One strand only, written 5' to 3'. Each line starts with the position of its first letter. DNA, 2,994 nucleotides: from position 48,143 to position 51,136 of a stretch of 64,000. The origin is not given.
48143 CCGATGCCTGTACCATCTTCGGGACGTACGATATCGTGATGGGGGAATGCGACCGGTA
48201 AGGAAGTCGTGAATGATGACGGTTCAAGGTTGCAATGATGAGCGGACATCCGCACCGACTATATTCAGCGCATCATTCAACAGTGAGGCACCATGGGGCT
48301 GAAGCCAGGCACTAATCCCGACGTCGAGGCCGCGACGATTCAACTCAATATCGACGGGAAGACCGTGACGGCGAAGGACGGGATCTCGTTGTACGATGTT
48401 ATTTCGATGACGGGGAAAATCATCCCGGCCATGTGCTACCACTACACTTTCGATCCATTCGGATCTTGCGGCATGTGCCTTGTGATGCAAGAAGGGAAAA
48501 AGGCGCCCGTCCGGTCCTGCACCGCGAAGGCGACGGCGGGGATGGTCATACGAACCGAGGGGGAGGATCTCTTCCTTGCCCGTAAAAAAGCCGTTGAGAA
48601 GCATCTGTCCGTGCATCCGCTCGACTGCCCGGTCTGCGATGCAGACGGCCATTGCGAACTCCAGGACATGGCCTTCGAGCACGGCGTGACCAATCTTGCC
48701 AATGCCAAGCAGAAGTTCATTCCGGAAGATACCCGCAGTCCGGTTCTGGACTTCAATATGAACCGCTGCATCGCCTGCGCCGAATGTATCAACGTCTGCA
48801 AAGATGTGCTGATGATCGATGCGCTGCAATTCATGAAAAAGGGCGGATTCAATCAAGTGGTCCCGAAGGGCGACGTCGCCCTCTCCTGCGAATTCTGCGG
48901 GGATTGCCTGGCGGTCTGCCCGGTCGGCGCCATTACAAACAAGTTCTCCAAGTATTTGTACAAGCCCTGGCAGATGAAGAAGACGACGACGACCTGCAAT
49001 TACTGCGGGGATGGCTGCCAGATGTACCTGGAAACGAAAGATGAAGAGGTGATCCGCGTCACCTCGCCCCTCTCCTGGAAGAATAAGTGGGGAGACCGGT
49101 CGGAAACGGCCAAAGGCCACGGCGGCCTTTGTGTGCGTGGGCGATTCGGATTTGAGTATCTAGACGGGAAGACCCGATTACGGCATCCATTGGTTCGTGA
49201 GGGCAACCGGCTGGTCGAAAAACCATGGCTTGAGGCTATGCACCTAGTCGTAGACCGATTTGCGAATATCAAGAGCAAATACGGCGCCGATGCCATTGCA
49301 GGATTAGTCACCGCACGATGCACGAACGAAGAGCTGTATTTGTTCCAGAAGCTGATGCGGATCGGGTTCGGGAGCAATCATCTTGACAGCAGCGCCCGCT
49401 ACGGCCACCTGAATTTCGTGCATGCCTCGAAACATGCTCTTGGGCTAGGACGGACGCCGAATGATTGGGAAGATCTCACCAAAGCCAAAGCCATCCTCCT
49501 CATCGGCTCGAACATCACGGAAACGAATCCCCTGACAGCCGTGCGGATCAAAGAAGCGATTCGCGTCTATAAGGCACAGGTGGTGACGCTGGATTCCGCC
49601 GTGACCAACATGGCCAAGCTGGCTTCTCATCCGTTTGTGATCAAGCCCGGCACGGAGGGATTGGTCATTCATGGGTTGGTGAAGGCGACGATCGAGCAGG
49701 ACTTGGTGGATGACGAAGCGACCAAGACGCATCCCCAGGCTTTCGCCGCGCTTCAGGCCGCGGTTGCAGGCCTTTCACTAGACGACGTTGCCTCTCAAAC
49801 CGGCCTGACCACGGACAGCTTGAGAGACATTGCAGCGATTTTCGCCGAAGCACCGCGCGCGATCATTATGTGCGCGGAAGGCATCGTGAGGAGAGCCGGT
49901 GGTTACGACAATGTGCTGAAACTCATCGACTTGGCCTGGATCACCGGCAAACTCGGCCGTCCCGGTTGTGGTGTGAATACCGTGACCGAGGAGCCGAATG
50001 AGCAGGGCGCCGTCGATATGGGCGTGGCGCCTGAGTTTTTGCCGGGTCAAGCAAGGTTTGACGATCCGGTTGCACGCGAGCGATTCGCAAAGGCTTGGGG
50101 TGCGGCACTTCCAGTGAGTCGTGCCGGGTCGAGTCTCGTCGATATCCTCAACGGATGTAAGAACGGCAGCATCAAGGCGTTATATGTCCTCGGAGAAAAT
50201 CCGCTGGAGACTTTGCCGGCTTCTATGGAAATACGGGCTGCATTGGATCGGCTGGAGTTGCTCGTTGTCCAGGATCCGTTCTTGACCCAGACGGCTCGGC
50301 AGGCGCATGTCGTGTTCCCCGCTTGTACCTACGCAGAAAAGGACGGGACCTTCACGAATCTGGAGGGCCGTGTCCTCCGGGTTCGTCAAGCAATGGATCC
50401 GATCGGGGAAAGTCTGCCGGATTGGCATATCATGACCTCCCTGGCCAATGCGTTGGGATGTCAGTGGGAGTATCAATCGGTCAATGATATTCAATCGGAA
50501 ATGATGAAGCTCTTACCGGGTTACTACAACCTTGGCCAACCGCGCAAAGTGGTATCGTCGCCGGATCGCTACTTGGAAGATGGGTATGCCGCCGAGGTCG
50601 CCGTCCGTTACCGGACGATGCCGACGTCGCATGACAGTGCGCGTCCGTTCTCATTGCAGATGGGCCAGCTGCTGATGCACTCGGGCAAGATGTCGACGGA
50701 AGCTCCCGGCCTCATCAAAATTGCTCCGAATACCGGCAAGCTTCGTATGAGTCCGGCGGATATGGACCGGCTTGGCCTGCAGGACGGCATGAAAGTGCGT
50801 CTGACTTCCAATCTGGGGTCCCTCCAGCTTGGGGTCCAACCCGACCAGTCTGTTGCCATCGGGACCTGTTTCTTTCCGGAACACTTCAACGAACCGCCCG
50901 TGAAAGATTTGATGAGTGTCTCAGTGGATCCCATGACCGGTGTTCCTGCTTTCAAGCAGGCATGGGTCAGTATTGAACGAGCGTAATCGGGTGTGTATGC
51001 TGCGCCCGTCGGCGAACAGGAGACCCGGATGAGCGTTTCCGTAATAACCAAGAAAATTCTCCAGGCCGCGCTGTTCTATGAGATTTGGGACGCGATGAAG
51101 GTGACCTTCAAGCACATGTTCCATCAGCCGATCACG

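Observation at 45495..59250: Complex I operon with non-canonical content: nuoA-B-C-D-G'-I-J-K-L-M-M'-N (two NuoM, no nuoE, nuoF or nuoH in cis)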

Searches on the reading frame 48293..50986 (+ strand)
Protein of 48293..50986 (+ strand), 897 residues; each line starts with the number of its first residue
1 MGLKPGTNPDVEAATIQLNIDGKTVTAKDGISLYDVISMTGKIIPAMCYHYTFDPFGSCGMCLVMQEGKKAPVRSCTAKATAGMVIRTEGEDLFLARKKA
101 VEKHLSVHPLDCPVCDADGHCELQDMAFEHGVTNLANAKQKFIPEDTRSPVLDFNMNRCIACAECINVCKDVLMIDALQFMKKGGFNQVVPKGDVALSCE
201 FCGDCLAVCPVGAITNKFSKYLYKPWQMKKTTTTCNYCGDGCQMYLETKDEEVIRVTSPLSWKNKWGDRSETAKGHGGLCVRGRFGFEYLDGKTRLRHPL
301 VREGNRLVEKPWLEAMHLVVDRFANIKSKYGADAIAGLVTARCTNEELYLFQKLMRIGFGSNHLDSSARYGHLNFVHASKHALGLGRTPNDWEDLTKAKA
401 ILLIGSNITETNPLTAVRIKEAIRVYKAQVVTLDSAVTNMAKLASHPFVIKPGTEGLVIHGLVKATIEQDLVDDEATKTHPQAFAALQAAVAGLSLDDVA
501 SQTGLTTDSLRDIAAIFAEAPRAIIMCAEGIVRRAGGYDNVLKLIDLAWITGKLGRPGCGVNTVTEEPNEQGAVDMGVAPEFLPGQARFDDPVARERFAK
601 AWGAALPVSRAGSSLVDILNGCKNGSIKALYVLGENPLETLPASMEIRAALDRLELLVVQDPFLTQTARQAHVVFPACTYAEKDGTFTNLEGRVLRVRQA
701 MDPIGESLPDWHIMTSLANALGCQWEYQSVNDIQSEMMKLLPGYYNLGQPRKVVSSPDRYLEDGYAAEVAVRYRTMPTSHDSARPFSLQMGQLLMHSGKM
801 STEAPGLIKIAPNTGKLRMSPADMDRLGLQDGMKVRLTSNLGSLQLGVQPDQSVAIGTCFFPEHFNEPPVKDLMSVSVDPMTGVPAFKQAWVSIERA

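Call 3: search_protein_families(library=pfam, proteins=[window:48293-50986:+])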
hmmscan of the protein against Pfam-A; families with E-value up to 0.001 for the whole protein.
window:48293-50986:+ (897 aa): 9 families
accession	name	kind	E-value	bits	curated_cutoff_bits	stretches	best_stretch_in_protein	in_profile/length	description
PF00384.28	Molybdopterin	-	1.6e-56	192.3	24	1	295-719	1-352/353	Molybdopterin oxidoreductase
PF10588.14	NADH-G_4Fe-4S_3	-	3.2e-15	55.8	27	1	97-134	1-38/40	NADH-ubiquinone oxidoreductase-G iron-sulfur binding region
PF01568.27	Molydop_binding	-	5.2e-15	55.9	26.8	1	796-890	13-109/110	Molydopterin dinucleotide binding domain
PF13510.11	Fer2_4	-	1.7e-14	54.1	22.8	1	14-89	2-80/82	2Fe-2S iron-sulfur cluster binding domain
PF22117.2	Fer4_Nqo3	-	9.5e-11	42.2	27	1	150-215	2-67/67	NADH-quinone oxidoreductase subunit 3, ferredoxin-like domain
PF04879.21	Molybdop_Fe4S4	-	4.4e-09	36.6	22.7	1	228-290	1-53/55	Molybdopterin oxidoreductase Fe4S4 domain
PF14697.11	Fer4_21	-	2.5e-05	24.7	35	1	156-215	5-58/59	4Fe-4S dicluster domain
PF12838.12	Fer4_7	-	3.3e-05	24.7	27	1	158-213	1-52/52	4Fe-4S dicluster domain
PF13187.11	Fer4_9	-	0.00062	20.2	27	1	158-214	1-52/52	4Fe-4S dicluster domain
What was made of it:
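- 48293..50986 (+): G' (897 aa): an FdsA-like NuoG with motifs for five Fe-S clusters and a degenerate Mo active site (Gly371 at 49403-49405, His372, Thr565 at 49985-49987). Pfam domains (call 3).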

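Call 8: search_protein_families(library=ncbifam, proteins=[window:48293-50986:+], max_evalue=1e-10)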
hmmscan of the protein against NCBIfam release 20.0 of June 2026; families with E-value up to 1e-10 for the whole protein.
window:48293-50986:+ (897 aa): 25 families
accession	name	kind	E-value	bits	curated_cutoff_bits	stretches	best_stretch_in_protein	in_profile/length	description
TIGR01591.1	Fdh-alpha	equivalog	2.8e-143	478.4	666.25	1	233-894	1-672/672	formate dehydrogenase subunit alpha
TIGR01973.1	NuoG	equivalog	1.7e-108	364.1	470.05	1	19-717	2-606/606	NADH-quinone oxidoreductase subunit NuoG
NF047855.1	AssmNtatRedNasC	equivalog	7.1e-103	345.2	1100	1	227-737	17-522/708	assimilatory nitrate reductase catalytic subunit NasC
NF005895.0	PRK07860.1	equivalog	3.3e-100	336.3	802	1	11-851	13-767/811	NADH-quinone oxidoreductase subunit G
NF006305.0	PRK08493.1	equivalog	3.4e-63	214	591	1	16-481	2-457/819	NADH-quinone oxidoreductase subunit G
NF041323.1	Nitr_red_NasA_Halo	equivalog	2.3e-62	211.5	1000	1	276-723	33-472/673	assimilatory nitrate reductase NasA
NF010055.0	PRK13532.1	equivalog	2.2e-50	171.7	904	2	227-480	39-290/830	nitrate reductase catalytic subunit NapA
TIGR01706.1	NAPA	equivalog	8.8e-49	166.5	930.55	2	227-480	39-290/830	periplasmic nitrate reductase subunit alpha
TIGR01701.1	Fdhalpha-like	subfamily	1.3e-45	155.9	582.15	1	290-749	94-583/744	FdhF/YdeP family oxidoreductase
NF040763.1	FeFe_hydrog_A6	exception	9.5e-44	149.7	765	1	16-217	1-208/571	NADH-dependent [FeFe] hydrogenase, group A6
NF012032.0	PRK15488.1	equivalog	2.1e-40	138.5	694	1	207-739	22-544/759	thiosulfate reductase PhsA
NF005745.0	PRK07569.1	equivalog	1.1e-34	119.8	333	1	16-217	4-210/238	bidirectional hydrogenase complex protein HoxU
TIGR02166.1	dmsA_ynfE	subfamily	2.1e-30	105.5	777.7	1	229-475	45-293/794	DMSO/selenate family reductase complex A subunit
NF040762.1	Hydr_FeFe_Clost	exception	3.4e-29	101.9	900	1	17-217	2-207/572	ferredoxin hydrogenase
TIGR02693.1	arsenite_ox_L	equivalog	4e-28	97.9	359.05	0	656-722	508-574/806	arsenate reductase (azurin) large subunit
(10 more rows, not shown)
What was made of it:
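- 48293..50986 (+): NCBIfam Fdh-alpha 478 bits and NuoG 364 bits, both below their cutoffs (call 8).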

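Call 9: find_encoding_contigs(protein=window:48293-50986:+, flank=10000, max_places=10)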
Protein window:48293-50986:+ (897 aa): 1 contig read that carries it; 1 place shown.
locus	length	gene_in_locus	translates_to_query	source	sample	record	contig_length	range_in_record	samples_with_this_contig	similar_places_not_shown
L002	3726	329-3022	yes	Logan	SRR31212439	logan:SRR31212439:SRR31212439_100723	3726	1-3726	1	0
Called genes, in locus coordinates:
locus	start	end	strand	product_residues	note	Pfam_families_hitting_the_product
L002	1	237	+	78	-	?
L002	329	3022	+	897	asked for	PF13510:Fer2_4, PF10588:NADH-G_4Fe-4S_3, PF22117:Fer4_Nqo3, PF04879:Molybdop_Fe4S4, PF00384:Molybdopterin, PF01568:Molydop_binding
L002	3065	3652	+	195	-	PF13183:Fer4_8 (faint), PF12797:Fer4_2 (faint), PF13237:Fer4_10, PF13484:Fer4_16 (faint), PF12838:Fer4_7, PF13187:Fer4_9, PF14697:Fer4_21 (weak), PF00037:Fer4, +1 more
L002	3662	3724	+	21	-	?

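Call 10: find_homologous_proteins(query=window:48293-50986:+, max_evalue=1e-30)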
Query window:48293-50986:+ (897 aa): 4437 proteins with E <= 1e-30 among 8000 candidates; the best 120 are listed.
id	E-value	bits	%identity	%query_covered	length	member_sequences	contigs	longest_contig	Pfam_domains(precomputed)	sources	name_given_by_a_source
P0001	0.0e+0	2053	98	100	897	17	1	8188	PF13510.12,PF10588.15,PF00384.28,PF01568.28,PF22117.3,PF04879.22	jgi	jgi:formate dehydrogenase alpha subunit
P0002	0.0e+0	2034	97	100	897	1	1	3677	PF13510.12,PF10588.15,PF00384.28,PF01568.28,PF22117.3,PF04879.22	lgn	-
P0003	0.0e+0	2030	97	100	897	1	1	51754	PF13510.12,PF10588.15,PF00384.28,PF01568.28,PF22117.3,PF04879.22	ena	-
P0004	0.0e+0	2029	97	100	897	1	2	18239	PF14697.12,PF13510.12,PF10588.15,PF00384.28,PF01568.28,PF22117.3,PF04879.22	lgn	-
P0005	0.0e+0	2026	97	100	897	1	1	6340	PF13510.12,PF10588.15,PF00384.28,PF01568.28,PF22117.3,PF04879.22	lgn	-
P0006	0.0e+0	2026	97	100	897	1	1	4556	PF13510.12,PF10588.15,PF00384.28,PF01568.28,PF22117.3,PF04879.22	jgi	jgi:predicted molibdopterin-dependent oxidoreductase YjgC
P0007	0.0e+0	2026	97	100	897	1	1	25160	PF14697.12,PF13510.12,PF10588.15,PF00384.28,PF01568.28,PF22117.3,PF04879.22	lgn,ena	-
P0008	0.0e+0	2026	97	100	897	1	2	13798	PF14697.12,PF13510.12,PF10588.15,PF00384.28,PF01568.28,PF22117.3,PF04879.22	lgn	-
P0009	0.0e+0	2025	97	100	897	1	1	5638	PF14697.12,PF13510.12,PF10588.15,PF00384.28,PF01568.28,PF22117.3,PF04879.22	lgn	-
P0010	0.0e+0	2024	96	100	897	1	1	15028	PF13510.12,PF10588.15,PF00384.28,PF01568.28,PF22117.3,PF04879.22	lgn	-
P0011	0.0e+0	2022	97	100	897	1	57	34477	PF14697.12,PF13510.12,PF10588.15,PF00384.28,PF01568.28,PF22117.3,PF04879.22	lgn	-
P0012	0.0e+0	2022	97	100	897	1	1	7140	PF14697.12,PF13510.12,PF10588.15,PF00384.28,PF01568.28,PF22117.3,PF04879.22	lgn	-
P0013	0.0e+0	2019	97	100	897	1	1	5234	PF14697.12,PF13510.12,PF10588.15,PF00384.28,PF01568.28,PF22117.3,PF04879.22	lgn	-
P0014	0.0e+0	2019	97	100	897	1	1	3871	PF14697.12,PF13510.12,PF10588.15,PF00384.28,PF01568.28,PF22117.3,PF04879.22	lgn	-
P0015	0.0e+0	2016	96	100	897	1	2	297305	PF14697.12,PF13510.12,PF10588.15,PF00384.28,PF01568.28,PF22117.3,PF04879.22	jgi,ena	jgi:predicted molibdopterin-dependent oxidoreductase YjgC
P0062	0.0e+0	1795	85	100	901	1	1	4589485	PF14697.12,PF13510.12,PF10588.15,PF00384.28,PF01568.28,PF12838.13,PF22117.3,PF04879.22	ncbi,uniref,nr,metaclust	ncbi:molybdopterin-dependent oxidoreductase [Nitrospira moscoviensis]|uniref:Putative NADH-quinone o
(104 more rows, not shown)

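Call 12: find_encoding_contigs(protein=P0062, flank=10000, max_places=3)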
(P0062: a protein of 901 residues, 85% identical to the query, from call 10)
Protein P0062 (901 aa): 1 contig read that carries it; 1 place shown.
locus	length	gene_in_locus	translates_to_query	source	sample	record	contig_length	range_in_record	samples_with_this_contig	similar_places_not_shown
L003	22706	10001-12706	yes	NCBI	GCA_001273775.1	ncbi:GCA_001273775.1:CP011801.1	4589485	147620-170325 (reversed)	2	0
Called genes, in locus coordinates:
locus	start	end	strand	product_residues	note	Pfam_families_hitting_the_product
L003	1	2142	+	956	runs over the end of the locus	PF00989:PAS, PF08447:PAS_3, PF08448:PAS_4, PF13426:PAS_9, PF08447:PAS_3, PF00989:PAS, PF13426:PAS_9, PF00989:PAS, +6 more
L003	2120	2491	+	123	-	PF00072:Response_reg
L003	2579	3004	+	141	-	-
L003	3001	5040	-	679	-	PF17764:PriA_3primeBD, PF18074:PriA_C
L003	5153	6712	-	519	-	PF00691:OmpA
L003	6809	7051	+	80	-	-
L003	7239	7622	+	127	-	PF00507:Oxidored_q4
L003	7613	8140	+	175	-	PF01058:Oxidored_q6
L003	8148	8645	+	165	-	PF00329:Complex1_30kDa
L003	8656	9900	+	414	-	PF00346:Complex1_49kDa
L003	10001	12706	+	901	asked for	PF13510:Fer2_4, PF10588:NADH-G_4Fe-4S_3, PF12838:Fer4_7 (weak), PF14697:Fer4_21 (weak), PF22117:Fer4_Nqo3, PF04879:Molybdop_Fe4S4, PF00384:Molybdopterin, PF01568:Molydop_binding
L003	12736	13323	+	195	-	PF13183:Fer4_8 (faint), PF13534:Fer4_17 (faint), PF12797:Fer4_2 (faint), PF13237:Fer4_10, PF14697:Fer4_21 (faint), PF12838:Fer4_7, PF13187:Fer4_9, PF00037:Fer4, +2 more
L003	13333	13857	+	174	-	PF00499:Oxidored_q3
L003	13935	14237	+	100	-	PF00420:Oxidored_q2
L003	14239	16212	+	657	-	PF00662:Proton_antipo_N, PF00361:Proton_antipo_M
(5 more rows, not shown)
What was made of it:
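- On 2M-type complex I, clade 3 (Nitrospira type): Identical order and flanks in CP011801.1 147620-170325 (call 12).
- N. moscoviensis CP011801.1 has an identical order and the same flanks: PriA, OmpA, CHASE3 kinase, response regulator (call 12).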
